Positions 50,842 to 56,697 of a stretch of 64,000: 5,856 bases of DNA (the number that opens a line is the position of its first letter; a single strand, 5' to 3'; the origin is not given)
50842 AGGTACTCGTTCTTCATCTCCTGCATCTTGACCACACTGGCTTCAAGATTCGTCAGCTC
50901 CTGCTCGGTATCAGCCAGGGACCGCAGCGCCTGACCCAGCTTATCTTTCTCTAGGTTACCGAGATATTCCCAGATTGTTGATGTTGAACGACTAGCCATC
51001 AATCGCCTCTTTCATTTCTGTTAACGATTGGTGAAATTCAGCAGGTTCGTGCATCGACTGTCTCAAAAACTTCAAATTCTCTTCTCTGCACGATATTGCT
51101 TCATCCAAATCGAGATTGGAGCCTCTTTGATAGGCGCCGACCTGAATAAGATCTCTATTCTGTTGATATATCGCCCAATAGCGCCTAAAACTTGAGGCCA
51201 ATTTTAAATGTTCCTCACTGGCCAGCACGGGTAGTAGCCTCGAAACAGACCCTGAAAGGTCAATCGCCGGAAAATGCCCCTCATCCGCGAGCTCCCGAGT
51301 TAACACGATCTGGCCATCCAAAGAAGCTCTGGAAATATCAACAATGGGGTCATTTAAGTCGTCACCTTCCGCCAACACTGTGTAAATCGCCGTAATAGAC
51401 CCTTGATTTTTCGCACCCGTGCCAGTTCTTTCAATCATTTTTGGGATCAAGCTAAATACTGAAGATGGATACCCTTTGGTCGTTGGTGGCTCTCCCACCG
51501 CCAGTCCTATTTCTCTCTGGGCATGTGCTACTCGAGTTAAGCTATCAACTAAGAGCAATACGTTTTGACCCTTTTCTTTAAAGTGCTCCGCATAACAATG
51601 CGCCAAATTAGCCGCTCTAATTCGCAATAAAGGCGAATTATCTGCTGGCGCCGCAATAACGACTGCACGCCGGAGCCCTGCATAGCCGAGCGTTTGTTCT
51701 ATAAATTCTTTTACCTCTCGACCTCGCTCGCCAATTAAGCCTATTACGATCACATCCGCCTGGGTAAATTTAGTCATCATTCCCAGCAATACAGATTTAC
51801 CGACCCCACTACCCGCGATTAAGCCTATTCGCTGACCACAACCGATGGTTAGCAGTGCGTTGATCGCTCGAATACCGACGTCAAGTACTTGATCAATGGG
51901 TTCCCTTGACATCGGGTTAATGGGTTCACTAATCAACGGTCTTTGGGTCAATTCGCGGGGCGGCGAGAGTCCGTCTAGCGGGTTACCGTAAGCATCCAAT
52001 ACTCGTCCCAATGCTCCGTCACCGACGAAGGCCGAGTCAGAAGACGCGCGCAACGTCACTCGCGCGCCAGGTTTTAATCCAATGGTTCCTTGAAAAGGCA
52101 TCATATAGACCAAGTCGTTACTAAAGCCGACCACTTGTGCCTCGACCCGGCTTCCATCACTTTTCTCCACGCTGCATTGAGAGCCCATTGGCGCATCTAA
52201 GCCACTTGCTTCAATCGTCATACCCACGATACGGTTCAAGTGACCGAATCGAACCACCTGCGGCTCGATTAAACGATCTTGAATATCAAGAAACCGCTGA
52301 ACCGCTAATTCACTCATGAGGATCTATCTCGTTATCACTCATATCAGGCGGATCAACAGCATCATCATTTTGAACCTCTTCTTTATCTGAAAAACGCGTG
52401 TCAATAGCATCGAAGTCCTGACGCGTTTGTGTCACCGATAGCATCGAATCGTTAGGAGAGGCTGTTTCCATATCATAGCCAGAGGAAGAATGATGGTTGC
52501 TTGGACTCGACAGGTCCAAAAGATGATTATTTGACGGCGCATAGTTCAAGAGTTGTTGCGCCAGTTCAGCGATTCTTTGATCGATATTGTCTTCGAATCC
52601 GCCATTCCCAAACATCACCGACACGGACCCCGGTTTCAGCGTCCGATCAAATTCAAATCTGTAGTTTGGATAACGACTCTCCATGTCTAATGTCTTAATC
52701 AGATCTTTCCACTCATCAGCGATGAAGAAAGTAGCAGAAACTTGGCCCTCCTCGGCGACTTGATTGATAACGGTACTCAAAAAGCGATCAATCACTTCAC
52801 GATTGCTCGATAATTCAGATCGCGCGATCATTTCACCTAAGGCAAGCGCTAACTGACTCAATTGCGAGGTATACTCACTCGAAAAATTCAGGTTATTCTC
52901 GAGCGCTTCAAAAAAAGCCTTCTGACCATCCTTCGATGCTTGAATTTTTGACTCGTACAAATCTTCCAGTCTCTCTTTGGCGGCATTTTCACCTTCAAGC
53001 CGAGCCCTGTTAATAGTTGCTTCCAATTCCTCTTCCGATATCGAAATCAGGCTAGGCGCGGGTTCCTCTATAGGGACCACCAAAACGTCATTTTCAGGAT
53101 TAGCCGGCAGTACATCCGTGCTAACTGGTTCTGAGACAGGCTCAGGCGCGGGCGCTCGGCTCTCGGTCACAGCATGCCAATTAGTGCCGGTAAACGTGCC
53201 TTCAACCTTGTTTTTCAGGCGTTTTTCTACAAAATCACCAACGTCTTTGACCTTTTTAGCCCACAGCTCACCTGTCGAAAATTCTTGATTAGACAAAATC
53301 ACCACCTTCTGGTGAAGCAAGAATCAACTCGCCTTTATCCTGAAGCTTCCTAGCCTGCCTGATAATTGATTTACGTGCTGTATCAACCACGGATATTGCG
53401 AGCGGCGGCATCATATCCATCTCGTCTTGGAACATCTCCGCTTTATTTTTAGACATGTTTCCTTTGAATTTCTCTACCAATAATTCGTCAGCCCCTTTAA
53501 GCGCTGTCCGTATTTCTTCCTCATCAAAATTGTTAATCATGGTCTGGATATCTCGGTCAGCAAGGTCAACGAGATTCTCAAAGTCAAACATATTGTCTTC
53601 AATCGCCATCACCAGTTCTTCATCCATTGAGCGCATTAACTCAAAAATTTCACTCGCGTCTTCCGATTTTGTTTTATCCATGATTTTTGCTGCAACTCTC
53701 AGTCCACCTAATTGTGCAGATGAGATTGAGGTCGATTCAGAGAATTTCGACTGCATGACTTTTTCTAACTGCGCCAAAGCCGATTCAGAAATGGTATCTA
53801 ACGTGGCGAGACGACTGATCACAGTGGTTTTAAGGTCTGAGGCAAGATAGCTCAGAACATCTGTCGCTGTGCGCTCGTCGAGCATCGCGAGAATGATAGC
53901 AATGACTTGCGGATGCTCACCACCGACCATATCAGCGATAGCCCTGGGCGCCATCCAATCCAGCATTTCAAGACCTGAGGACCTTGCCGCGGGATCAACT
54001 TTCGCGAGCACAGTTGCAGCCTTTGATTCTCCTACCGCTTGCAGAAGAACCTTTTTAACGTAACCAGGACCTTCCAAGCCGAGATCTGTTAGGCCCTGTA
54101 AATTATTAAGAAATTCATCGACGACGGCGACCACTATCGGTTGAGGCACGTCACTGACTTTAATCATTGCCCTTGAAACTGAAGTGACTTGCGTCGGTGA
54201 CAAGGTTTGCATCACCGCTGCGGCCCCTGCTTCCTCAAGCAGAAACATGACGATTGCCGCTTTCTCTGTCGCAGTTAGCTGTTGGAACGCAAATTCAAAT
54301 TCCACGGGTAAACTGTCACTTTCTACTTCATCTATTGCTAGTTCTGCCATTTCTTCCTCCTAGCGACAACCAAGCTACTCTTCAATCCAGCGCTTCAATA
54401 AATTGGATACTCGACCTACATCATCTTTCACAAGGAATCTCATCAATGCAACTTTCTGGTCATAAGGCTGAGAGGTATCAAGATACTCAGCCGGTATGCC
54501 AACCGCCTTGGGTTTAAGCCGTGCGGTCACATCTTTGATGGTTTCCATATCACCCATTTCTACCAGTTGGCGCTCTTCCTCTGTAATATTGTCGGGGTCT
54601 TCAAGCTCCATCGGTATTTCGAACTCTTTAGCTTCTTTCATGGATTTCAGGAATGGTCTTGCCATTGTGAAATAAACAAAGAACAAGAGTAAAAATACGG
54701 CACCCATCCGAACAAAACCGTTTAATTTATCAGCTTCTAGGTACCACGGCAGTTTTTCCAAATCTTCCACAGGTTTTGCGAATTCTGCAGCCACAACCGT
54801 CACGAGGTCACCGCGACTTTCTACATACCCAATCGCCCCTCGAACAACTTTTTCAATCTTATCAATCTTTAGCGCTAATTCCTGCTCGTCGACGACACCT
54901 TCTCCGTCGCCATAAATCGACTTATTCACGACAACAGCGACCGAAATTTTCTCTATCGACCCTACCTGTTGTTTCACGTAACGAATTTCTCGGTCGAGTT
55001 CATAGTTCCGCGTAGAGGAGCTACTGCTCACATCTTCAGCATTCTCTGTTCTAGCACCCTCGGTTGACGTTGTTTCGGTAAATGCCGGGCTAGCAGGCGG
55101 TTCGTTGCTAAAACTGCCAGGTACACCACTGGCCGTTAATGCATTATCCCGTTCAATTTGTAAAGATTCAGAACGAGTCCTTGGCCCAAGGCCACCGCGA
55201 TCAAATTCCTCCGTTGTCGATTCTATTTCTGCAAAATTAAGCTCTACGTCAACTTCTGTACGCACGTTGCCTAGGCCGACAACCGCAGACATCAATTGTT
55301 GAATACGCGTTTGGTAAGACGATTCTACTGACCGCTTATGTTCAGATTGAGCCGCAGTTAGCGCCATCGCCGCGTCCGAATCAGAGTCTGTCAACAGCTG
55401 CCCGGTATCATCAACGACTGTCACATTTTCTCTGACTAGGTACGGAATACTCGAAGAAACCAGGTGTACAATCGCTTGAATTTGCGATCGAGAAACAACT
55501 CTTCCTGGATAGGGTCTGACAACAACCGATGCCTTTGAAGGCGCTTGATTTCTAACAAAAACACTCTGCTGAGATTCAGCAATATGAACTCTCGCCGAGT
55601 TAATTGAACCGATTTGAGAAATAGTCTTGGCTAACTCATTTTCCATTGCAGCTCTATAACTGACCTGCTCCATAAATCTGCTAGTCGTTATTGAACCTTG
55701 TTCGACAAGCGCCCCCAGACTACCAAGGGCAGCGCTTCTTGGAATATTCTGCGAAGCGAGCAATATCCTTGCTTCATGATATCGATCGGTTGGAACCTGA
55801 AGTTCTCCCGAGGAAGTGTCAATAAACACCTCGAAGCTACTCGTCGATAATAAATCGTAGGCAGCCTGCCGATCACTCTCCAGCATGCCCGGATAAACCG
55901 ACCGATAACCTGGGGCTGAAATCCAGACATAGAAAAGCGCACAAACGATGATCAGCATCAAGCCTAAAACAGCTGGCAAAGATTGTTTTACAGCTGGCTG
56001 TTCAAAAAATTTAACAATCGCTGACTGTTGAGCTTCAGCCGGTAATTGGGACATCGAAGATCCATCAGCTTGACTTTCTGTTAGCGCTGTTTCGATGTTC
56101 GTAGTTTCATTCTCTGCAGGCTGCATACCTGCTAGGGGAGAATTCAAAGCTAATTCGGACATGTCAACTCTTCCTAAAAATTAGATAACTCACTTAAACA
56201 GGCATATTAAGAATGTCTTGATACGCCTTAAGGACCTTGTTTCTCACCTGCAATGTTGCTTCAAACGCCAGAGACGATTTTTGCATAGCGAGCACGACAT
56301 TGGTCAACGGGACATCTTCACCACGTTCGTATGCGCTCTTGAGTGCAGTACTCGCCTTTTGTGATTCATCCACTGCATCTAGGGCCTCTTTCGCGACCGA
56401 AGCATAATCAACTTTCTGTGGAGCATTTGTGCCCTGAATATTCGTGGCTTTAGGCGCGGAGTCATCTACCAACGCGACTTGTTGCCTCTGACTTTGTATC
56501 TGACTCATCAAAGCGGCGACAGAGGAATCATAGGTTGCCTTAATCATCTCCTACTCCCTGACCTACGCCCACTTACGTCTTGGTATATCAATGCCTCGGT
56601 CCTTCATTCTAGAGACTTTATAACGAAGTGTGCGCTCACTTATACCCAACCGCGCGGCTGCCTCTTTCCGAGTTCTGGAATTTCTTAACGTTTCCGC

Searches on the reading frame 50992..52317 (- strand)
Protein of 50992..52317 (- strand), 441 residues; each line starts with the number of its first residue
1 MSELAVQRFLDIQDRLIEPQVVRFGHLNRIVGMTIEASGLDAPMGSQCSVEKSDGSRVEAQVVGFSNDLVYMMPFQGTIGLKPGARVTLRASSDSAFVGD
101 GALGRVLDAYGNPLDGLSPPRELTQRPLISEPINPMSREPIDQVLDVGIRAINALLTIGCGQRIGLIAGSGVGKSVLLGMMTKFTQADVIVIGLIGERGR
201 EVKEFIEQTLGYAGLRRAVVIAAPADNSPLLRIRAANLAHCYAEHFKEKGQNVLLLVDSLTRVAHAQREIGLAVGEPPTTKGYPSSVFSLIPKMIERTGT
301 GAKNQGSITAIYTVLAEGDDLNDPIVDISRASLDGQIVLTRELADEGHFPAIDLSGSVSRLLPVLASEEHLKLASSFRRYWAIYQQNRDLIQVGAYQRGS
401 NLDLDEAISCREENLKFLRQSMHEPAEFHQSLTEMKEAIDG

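Call 6: search_protein_families(library=ncbifam, proteins=[window:50992-52317:-], max_evalue=0.01)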
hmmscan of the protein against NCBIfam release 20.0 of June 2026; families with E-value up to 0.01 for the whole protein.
window:50992-52317:- (441 aa): 37 families (the best 25 are shown)
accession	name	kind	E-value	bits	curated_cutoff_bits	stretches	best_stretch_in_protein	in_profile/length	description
TIGR03496.1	FliI_clade1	equivalog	3e-178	592.8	619.1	1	25-437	1-413/414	flagellar protein export ATPase FliI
TIGR01026.1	fliI_yscN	subfamily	9.2e-165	548.6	379.5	1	15-437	14-437/440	FliI/YscN family ATPase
TIGR03497.1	FliI_clade2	equivalog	6.8e-155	516.1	629.8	1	25-438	1-412/413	flagellar protein export ATPase FliI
NF005535.1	PRK07196.1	equivalog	1.7e-154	515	715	1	24-438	20-433/434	flagellar protein export ATPase FliI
TIGR02546.1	III_secr_ATP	equivalog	5.1e-145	483.4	604.75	1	21-438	3-421/423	type III secretion system ATPase SctN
TIGR03498.1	FliI_clade3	equivalog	3.7e-142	473.9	587.45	1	25-438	1-417/418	flagellar protein export ATPase FliI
NF005295.0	PRK06820.1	equivalog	2.4e-126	422.3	690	1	20-438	26-438/440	EscN/YscN/HrcN family type III secretion system ATPase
NF006575.0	PRK09099.1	subfamily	1.6e-125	419.4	706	1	16-437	19-439/443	type III secretion system ATPase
NF005391.0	PRK06936.1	equivalog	2.7e-125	418.6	657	1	25-439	25-438/439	type III secretion system ATPase SctN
NF006290.1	PRK08472.1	equivalog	2e-124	415.8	644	1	21-437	16-431/433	flagellar protein export ATPase FliI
NF005765.0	PRK07594.1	equivalog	1.4e-112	376.6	715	1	22-430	20-422/433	EscN/YscN/HrcN family type III secretion system ATPase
NF006012.0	PRK08149.1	equivalog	3.9e-104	349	594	1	23-439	9-430/431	type III secretion system ATPase SctN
NF004578.0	PRK05922.1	equivalog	3.8e-82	276.4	604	1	24-438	20-430/434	type III secretion system ATPase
NF040574.1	T3SS_ATP_VscN2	exception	2.2e-59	201.4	750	1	40-436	22-414/420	type III secretion system ATPase VscN2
NF003235.0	PRK04196.1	subfamily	7e-50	170.1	349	1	43-434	26-430/462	V-type ATP synthase subunit B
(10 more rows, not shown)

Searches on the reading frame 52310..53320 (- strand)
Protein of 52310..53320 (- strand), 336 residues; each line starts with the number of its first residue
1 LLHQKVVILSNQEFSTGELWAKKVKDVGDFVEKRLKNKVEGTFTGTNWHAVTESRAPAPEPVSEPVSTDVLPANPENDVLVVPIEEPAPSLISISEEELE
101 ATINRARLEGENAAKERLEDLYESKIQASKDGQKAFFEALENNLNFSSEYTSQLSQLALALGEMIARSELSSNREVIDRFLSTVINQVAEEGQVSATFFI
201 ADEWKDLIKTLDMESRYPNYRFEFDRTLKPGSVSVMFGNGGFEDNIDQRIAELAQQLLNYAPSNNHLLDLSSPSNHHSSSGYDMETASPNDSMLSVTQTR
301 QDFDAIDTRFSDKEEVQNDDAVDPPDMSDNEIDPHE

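Call 6: search_protein_families(library=ncbifam, proteins=[window:52310-53320:-], max_evalue=0.01)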
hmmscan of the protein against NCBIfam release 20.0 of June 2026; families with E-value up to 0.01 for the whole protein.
window:52310-53320:- (336 aa): 1 family
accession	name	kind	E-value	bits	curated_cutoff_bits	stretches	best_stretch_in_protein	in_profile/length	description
NF005196.1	PRK06669.1-1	equivalog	0.0043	16.5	200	1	96-258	110-273/274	flagellar assembly protein FliH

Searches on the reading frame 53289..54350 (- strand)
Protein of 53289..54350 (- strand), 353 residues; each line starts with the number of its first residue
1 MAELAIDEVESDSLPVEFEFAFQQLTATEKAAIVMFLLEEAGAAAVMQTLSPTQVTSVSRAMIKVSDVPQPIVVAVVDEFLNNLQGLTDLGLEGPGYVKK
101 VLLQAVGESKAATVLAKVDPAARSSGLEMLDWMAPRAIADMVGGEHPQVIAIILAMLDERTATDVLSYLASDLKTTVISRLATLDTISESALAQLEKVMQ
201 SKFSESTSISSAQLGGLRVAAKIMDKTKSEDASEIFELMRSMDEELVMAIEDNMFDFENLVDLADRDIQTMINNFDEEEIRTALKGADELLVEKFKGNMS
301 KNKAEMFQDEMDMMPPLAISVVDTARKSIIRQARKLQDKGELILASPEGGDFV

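Call 6: search_protein_families(library=ncbifam, proteins=[window:53289-54350:-], max_evalue=0.01)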
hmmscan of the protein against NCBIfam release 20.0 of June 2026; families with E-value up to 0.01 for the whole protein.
window:53289-54350:- (353 aa): 3 families
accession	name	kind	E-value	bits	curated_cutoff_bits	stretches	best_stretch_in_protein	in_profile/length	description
TIGR00207.1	fliG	equivalog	1.2e-74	251.7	226.7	1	23-351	7-335/338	flagellar motor switch protein FliG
NF004260.2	PRK05686.2-1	equivalog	3.7e-11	42.7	550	1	22-311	12-300/316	flagellar motor switch protein FliG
NF004606.0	PRK05934.1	equivalog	0.0026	17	297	0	140-178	299-337/341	type III secretion system protein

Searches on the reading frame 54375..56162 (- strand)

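Call 6: search_protein_families(library=ncbifam, proteins=[window:54375-56162:-], max_evalue=0.01)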
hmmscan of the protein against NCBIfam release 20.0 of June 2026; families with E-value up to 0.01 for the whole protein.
window:54375-56162:- (595 aa): 3 families
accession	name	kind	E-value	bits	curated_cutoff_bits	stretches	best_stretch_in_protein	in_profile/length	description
TIGR00206.1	fliF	equivalog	3.7e-80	270.5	129.75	1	45-593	8-551/555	flagellar basal-body MS-ring/collar protein FliF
TIGR02544.1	III_secr_YscJ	equivalog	7.7e-16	58.4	161.95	1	119-250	55-184/193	type III secretion system inner membrane ring lipoprotein SctJ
NF004606.0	PRK05934.1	equivalog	7.7e-05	22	297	1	174-260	73-156/341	type III secretion system protein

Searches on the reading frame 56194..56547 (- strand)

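Call 6: search_protein_families(library=ncbifam, proteins=[window:56194-56547:-], max_evalue=0.01)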
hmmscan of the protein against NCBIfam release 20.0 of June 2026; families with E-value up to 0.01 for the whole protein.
window:56194-56547:- (117 aa): 2 families
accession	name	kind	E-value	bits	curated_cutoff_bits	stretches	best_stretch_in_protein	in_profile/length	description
TIGR00205.2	fliE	equivalog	5.2e-22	77.9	30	1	50-117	3-71/71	flagellar hook-basal body complex protein FliE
TIGR02411.1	leuko_A4_hydro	equivalog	0.0074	15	761.7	1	2-113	447-549/600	leukotriene-A(4) hydrolase/aminopeptidase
